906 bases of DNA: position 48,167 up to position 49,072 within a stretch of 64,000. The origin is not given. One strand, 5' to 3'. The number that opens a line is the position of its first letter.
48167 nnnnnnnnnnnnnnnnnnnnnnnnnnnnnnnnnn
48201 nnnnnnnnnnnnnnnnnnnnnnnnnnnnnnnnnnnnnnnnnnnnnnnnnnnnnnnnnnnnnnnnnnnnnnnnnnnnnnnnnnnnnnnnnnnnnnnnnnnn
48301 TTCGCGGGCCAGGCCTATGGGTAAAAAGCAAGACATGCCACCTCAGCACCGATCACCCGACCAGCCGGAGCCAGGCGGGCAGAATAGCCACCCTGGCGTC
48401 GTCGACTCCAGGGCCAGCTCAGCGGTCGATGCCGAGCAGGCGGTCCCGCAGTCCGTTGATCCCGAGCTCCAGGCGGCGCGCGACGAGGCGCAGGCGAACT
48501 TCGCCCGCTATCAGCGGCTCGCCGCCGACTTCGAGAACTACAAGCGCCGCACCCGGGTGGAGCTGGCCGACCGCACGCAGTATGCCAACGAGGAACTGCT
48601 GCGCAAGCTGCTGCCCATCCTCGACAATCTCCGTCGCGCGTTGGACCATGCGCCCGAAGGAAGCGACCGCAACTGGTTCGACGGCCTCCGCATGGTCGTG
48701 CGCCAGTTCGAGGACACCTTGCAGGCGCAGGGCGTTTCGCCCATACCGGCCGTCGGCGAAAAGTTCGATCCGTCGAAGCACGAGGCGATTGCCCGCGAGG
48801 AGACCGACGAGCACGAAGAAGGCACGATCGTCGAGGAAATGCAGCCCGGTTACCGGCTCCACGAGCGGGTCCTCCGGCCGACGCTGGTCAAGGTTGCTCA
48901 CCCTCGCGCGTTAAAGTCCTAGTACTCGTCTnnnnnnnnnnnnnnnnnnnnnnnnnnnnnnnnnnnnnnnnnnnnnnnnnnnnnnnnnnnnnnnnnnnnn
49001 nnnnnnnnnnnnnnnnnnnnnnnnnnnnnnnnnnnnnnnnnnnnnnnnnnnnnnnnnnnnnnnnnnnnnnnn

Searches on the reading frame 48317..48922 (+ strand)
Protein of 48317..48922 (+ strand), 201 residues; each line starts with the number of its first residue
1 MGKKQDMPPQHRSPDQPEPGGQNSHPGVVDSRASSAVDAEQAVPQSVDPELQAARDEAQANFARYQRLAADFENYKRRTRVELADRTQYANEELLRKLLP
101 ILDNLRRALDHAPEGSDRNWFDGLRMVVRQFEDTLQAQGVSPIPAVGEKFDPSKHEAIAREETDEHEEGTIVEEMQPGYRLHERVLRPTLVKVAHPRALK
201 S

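Call 32: search_protein_families(library=pfam, proteins=[window:48317-48922:+], max_evalue=0.00001)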
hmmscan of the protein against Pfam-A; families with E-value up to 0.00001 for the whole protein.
window:48317-48922:+ (201 aa): 1 family
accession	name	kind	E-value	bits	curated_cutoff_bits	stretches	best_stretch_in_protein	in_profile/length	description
PF01025.24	GrpE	-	7.2e-48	162.8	25.8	1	38-194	7-164/165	GrpE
